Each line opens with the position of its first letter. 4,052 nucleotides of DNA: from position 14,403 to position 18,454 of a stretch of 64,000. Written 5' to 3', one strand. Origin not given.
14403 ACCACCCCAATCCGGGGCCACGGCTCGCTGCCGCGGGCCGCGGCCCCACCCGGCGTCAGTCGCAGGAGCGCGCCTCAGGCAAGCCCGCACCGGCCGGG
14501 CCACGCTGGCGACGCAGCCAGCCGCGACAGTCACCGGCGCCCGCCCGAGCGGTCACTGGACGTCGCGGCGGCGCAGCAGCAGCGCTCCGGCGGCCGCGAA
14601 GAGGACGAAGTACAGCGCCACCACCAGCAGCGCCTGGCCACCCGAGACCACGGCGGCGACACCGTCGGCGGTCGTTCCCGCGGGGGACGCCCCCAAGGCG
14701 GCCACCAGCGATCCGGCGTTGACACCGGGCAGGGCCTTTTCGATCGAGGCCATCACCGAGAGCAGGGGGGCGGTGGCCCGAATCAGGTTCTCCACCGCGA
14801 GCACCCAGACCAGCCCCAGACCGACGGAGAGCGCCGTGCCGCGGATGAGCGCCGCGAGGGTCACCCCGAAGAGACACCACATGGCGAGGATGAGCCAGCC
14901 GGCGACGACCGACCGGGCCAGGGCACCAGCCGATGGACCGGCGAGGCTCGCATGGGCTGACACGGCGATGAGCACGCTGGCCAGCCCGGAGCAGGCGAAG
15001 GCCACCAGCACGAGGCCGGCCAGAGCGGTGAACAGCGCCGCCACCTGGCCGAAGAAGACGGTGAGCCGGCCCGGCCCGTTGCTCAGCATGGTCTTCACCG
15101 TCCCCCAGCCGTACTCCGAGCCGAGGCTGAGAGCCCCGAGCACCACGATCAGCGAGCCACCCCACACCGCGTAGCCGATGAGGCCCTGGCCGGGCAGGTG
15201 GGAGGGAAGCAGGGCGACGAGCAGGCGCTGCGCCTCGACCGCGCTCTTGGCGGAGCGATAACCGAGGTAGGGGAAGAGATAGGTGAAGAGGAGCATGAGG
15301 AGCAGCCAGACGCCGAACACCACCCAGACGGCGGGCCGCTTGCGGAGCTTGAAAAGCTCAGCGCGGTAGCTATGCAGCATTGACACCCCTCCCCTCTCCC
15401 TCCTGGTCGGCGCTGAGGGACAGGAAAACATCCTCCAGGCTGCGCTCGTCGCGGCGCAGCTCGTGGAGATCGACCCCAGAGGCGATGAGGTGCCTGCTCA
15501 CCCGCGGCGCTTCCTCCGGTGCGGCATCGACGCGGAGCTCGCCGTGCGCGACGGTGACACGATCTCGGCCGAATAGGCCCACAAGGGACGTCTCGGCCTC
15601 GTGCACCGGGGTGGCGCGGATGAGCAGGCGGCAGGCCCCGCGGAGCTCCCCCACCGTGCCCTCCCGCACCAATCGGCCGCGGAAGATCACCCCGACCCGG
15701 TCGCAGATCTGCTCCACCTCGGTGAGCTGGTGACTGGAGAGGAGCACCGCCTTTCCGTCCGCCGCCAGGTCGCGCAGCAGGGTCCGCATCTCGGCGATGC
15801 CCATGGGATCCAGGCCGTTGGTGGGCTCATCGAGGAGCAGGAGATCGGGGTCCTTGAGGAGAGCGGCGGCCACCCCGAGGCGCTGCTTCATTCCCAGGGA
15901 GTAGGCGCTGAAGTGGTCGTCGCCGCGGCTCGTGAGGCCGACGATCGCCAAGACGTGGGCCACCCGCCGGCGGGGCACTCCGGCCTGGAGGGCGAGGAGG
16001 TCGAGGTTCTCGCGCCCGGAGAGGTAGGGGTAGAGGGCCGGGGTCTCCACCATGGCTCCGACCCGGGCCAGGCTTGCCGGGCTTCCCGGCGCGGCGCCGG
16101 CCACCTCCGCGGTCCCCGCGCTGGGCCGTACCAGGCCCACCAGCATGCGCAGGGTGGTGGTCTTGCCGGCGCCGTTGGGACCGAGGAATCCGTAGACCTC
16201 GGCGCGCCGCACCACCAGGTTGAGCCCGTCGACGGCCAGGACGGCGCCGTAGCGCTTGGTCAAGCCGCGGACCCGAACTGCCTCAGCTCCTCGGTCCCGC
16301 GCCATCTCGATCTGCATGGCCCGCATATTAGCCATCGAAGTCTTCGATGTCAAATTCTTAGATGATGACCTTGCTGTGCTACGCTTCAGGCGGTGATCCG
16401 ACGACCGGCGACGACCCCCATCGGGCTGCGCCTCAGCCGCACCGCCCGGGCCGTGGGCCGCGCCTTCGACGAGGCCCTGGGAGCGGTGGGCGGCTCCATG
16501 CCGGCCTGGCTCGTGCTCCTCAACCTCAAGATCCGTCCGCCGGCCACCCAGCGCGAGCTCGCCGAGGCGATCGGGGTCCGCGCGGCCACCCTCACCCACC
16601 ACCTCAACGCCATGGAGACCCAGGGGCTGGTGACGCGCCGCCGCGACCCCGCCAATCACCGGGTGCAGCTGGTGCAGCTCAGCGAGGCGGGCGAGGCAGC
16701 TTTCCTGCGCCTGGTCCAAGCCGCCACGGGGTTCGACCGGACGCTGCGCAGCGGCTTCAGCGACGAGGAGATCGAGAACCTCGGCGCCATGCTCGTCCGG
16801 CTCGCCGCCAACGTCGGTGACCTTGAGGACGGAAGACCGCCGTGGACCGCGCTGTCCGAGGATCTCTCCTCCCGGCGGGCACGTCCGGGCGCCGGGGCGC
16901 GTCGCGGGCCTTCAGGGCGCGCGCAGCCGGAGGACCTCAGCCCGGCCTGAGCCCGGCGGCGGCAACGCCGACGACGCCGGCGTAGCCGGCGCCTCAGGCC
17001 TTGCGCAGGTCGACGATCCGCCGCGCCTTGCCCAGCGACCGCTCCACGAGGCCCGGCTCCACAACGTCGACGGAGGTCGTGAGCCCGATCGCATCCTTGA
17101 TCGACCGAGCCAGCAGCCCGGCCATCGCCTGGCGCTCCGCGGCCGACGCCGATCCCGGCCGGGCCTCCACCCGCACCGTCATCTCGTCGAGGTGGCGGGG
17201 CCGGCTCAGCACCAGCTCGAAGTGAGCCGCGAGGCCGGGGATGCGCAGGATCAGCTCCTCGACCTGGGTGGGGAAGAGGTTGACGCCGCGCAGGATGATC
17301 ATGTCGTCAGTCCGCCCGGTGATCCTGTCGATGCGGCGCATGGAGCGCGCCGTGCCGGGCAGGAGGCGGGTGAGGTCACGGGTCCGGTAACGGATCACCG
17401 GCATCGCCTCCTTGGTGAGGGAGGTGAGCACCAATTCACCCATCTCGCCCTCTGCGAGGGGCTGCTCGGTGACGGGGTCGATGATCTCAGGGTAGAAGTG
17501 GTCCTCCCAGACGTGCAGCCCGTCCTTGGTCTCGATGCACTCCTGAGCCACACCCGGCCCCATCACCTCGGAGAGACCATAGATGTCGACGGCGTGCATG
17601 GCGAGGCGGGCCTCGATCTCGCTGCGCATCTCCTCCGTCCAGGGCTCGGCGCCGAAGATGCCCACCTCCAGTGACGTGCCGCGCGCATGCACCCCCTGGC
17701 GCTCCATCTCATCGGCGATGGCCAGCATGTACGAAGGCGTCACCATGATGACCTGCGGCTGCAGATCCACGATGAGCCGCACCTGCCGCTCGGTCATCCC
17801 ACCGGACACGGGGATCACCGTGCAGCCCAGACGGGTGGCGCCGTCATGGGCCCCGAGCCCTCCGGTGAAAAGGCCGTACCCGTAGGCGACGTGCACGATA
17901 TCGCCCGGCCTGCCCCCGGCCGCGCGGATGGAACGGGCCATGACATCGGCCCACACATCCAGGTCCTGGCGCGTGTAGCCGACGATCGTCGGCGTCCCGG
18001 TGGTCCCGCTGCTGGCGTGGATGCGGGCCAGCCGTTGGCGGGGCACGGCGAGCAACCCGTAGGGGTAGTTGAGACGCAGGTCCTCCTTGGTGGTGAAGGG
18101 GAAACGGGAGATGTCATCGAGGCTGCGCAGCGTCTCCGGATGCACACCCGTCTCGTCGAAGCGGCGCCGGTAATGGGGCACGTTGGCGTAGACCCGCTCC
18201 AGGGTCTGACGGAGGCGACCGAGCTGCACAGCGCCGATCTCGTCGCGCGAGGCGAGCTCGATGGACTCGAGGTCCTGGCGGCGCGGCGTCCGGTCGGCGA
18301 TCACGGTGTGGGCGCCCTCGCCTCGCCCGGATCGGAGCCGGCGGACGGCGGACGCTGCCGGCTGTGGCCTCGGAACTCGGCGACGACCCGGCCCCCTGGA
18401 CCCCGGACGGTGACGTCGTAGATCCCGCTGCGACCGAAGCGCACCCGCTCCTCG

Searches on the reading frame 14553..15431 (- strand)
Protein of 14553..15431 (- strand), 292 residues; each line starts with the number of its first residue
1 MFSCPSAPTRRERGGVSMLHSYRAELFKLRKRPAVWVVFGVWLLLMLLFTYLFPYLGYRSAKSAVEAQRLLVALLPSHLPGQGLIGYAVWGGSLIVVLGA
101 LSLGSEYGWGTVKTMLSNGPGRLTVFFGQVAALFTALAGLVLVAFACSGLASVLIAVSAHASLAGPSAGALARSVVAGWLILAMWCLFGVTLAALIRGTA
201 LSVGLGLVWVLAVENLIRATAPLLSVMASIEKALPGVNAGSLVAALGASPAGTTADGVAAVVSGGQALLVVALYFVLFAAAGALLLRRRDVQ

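Call 7: search_protein_families(library=pfam, proteins=[window:14553-15431:-])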
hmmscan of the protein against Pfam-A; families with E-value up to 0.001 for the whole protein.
window:14553-15431:- (292 aa): 2 families
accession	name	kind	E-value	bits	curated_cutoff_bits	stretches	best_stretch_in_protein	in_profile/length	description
PF12679.13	ABC2_membrane_2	-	3.9e-09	36.6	27.2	1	22-291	4-283/283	ABC-2 family transporter protein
PF12730.13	ABC2_membrane_4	-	9.2e-08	32.7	27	1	24-211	4-177/179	ABC-2 family transporter protein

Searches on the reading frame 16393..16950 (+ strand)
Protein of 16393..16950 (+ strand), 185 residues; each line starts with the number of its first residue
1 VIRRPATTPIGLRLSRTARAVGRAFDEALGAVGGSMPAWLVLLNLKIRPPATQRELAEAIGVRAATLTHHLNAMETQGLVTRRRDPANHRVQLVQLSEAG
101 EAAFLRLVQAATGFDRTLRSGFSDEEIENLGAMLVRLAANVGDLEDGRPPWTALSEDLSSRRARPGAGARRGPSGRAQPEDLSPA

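Call 7: search_protein_families(library=pfam, proteins=[window:16393-16950:+])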
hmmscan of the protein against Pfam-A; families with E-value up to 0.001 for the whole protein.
window:16393-16950:+ (185 aa): 9 families
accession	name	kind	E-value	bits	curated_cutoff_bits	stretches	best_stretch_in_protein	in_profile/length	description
PF01047.28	MarR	-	7.3e-13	48.6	24.6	1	35-90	2-57/59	MarR family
PF12802.13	MarR_2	-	3.1e-12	46.9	27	1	37-90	6-60/61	MarR family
PF13545.12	HTH_Crp_2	-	9e-07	29.2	27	1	46-84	18-57/70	Crp-like helix-turn-helix domain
PF12840.13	HTH_20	-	9.2e-06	26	27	1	42-82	10-50/51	Helix-turn-helix domain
PF13412.12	HTH_24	-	3.3e-05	23.8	21.9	1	49-81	16-48/48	Winged helix-turn-helix DNA-binding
PF01022.26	HTH_5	-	3.6e-05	24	22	1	50-81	15-46/47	Bacterial regulatory protein, arsR family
PF01978.25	TrmB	-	0.00034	20.8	25.6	0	45-86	17-58/68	Sugar-specific transcriptional regulator TrmB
PF00392.27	GntR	-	0.00057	19.9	27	0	52-84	26-58/64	Bacterial regulatory proteins, gntR family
PF25213.1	HVO_A0261_N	-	0.00076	19.8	35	0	48-85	22-58/86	HVO_A0261 N-terminal domain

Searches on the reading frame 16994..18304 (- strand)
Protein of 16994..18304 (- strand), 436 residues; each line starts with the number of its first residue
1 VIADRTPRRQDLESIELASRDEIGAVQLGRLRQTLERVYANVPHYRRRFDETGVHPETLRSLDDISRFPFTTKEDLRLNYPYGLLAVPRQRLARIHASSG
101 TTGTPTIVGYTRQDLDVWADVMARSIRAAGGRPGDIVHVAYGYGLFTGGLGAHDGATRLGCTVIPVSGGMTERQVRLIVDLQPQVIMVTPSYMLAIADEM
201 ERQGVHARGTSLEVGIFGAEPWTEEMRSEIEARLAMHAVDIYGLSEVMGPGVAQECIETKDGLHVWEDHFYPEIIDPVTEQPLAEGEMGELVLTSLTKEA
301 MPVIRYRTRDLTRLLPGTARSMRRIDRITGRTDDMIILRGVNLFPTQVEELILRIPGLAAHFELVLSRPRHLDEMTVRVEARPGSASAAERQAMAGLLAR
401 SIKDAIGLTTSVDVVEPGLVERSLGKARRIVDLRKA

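Call 4: search_protein_families(library=pfam, proteins=[window:16994-18304:-])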
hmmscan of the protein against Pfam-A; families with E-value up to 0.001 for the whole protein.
window:16994-18304:- (436 aa): 2 families
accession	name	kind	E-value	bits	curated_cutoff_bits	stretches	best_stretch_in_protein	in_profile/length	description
PF14535.12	AMP-binding_C_2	-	1.5e-24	86.5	25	1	340-434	1-96/96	AMP-binding enzyme C-terminal domain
PF00501.34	AMP-binding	-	3.7e-14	52.8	29.9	1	90-293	162-374/384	AMP-binding enzyme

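Call 5: search_protein_families(library=ncbifam, proteins=[window:16994-18304:-])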
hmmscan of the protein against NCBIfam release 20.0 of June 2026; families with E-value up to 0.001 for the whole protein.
window:16994-18304:- (436 aa): 20 families
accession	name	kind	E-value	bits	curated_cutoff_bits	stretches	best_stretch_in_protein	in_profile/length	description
TIGR02155.1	PA_CoA_ligase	equivalog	4.7e-205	681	646.3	1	16-434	1-422/422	phenylacetate--CoA ligase PaaK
NF041878.1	paak_haloarch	equivalog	9.5e-159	528.5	700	1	13-434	3-427/427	phenylacetate--CoA ligase PaaK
NF045666.1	DVU1553_fam_AMP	equivalog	1e-52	179.3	300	1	16-331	16-330/331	DVU_1553 family AMP-dependent CoA ligase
NF053551.1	FlxY_rubin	equivalog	1.3e-51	175.6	520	1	15-385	1-376/424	flexirubin biosynthesis putative acyl-CoA ligase FlxY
NF041217.1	BagE_FevW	exception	1e-46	159.8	800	1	20-424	10-397/424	bagremycin/ferroverdin synthetase BagE/FevW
TIGR03335.1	F390_ftsA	equivalog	9.2e-34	116.9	458.7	1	14-315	5-309/445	coenzyme F390 synthetase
NF004837.0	PRK06187.1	subfamily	1.7e-11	43.1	476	1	93-253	173-329/531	long-chain-fatty-acid--CoA ligase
NF005850.0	PRK07768.1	subfamily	1e-08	33.9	572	1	328-429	432-536/545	long-chain-fatty-acid--CoA ligase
NF006624.1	PRK09192.1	subfamily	8e-08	31.1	600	1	328-429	452-553/567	fatty acyl-AMP ligase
NF005801.1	PRK07656.1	equivalog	9.5e-07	27.8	657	0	327-360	398-431/500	FadD3 family acyl-CoA ligase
NF006167.0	PRK08308.1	equivalog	4.5e-06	25.8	513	0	329-359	310-340/414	acyl-CoA synthetase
TIGR02262.1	benz_CoA_lig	subfamily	5.2e-06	25.5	375.25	1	97-356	168-430/508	benzoate-CoA ligase family protein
NF005714.0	PRK07529.1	subfamily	1.7e-05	23.4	632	0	176-247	307-375/640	acyl-CoA synthetase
TIGR01733.1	AA-adenyl-dom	subfamily_domain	5.6e-05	22.1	317.4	0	91-259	121-285/409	amino acid adenylation domain-containing protein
TIGR02372.1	4_coum_CoA_lig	equivalog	7.6e-05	21.5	334.7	0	327-360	292-325/386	4-coumarate--CoA ligase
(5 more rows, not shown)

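Call 38: find_homologous_proteins(query=window:16994-18304:-)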
Query window:16994-18304:- (436 aa): 8000 proteins with E <= 0.001 among 8000 candidates; the best 120 are listed.
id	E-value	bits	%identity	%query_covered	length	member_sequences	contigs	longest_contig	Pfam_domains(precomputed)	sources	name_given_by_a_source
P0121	3.8e-284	960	100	100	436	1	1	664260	PF00501.35,PF14535.13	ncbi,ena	-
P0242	8.8e-253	857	89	100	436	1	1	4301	PF00501.35,PF14535.13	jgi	jgi:phenylacetate-CoA ligase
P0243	1.4e-248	843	87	100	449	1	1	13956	PF00501.35,PF14535.13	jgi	jgi:phenylacetate-CoA ligase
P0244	9.4e-235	797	82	100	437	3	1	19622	PF00501.35,PF14535.13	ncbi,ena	-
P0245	2.4e-233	793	82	100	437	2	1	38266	PF00501.35,PF14535.13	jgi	jgi:phenylacetate-CoA ligase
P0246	5.7e-221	752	78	99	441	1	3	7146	PF00501.35,PF14535.13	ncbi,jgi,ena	ncbi:MAG TPA: phenylacetate--CoA ligase PaaK [Candidatus Dormibacteraeota bacterium]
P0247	1.3e-220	751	76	100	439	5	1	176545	PF00501.35,PF14535.13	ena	-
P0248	1.3e-219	748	76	99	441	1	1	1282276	PF00501.35,PF14535.13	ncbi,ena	-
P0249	2.3e-219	747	76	99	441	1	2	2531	PF00501.35,PF14535.13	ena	-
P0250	4.8e-219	746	76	99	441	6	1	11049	PF00501.35,PF14535.13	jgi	-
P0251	1.1e-216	738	75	99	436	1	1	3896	PF00501.35,PF14535.13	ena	-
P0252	1.3e-216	738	76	99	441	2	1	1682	PF00501.35,PF14535.13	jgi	-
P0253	5.8e-216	736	75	100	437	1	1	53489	PF00501.35,PF14535.13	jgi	jgi:phenylacetate-CoA ligase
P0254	1.2e-215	735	74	100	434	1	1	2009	PF00501.35,PF14535.13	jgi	jgi:phenylacetate-CoA ligase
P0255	1.7e-215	734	75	99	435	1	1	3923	PF00501.35,PF14535.13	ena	-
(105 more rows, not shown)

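Call 40: find_encoding_contigs(protein=P0243, flank=10000, max_places=1)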
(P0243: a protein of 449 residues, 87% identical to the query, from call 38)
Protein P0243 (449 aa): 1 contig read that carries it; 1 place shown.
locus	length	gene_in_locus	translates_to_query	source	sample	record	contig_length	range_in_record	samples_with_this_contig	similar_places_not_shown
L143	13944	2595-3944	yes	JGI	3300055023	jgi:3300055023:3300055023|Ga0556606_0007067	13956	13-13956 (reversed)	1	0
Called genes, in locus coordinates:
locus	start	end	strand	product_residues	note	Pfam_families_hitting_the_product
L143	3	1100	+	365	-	?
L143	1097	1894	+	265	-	PF00005:ABC_tran, PF12399:BCA_ABC_TP_C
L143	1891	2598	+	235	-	PF00005:ABC_tran, PF13304:AAA_21 (weak)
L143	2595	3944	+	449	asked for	PF00501:AMP-binding, PF14535:AMP-binding_C_2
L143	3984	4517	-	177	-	PF12802:MarR_2, PF01047:MarR, PF13545:HTH_Crp_2 (weak), PF01022:HTH_5 (weak), PF12840:HTH_20 (weak)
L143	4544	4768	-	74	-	-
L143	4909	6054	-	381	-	PF00285:Citrate_synt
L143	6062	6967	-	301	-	PF13714:PEP_mutase, PF00463:ICL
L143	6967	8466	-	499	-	PF03972:MmgE_PrpD_N, PF19305:MmgE_PrpD_C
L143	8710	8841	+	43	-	-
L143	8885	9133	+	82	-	PF01738:DLH (weak)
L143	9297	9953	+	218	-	PF01810:LysE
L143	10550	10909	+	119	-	PF20223:DUF6582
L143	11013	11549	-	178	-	-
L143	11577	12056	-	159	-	-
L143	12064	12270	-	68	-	-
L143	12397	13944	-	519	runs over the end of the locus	?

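Call 41: find_encoding_contigs(protein=P0245, flank=10000, max_places=1)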
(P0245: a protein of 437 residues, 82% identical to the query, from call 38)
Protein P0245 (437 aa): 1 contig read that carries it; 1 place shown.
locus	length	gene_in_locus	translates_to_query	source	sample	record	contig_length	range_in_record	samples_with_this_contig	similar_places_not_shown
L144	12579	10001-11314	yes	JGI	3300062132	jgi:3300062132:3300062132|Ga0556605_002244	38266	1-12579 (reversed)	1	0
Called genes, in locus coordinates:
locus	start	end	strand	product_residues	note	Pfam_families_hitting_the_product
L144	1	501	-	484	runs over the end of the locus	PF02878:PGM_PMM_I, PF02879:PGM_PMM_II, PF02880:PGM_PMM_III, PF00408:PGM_PMM_IV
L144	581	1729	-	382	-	PF00483:NTP_transferase, PF22640:ManC_GMP_beta-helix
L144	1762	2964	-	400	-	PF00438:S-AdoMet_synt_N, PF02772:S-AdoMet_synt_M, PF02773:S-AdoMet_synt_C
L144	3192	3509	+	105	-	PF13451:zf_Tbcl, PF23477:zf_Tbcl_2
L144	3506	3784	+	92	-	-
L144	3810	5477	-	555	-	PF01039:Carboxyl_trans, PF03255:ACCA (weak)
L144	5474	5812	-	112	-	-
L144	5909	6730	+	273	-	PF01351:RNase_HII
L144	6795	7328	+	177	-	PF01613:Flavin_Reduct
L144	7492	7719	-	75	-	PF09723:Zn_ribbon_8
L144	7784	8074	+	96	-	-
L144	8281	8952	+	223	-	-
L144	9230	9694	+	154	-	-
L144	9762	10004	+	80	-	-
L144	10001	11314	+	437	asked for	PF00501:AMP-binding, PF14535:AMP-binding_C_2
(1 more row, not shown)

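Call 58: search_solved_structures(query=window:16994-18304:-, max_evalue=1e-20)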
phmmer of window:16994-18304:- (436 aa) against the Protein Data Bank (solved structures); distinct sequences matched with E-value up to 1e-20: 8.
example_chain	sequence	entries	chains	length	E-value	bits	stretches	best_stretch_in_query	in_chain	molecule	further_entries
2y27_A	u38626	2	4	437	1.4e-179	600.8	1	11-435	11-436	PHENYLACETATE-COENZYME A LIGASE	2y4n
2y4o_A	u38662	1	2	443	2.2e-178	596.9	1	11-436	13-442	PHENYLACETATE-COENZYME A LIGASE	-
4r1l_A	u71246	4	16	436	5.6e-117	394.6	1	13-434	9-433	Phenylacetate-coenzyme A ligase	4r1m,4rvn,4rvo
6hdw_A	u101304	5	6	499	8.9e-57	196.3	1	14-435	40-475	2-hydroxyisobutyryl-CoA synthetase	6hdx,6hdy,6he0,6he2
6wuq_A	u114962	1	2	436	1.1e-33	120.2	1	18-395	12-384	AjiA1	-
6siw_B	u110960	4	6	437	2.8e-29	105.7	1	19-384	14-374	PaaK-like ligase (AMP-dependent synthetase and ligase) | AMP-dependent synthetase and ligase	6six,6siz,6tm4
6siw_A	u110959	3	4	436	2.9e-29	105.6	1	20-384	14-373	PaaK-like ligase (AMP-dependent synthetase and ligase) | AMP-dependent synthetase and ligase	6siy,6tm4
9s3l_A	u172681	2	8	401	2.7e-25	92.6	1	58-357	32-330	Phenylacetate-CoA ligase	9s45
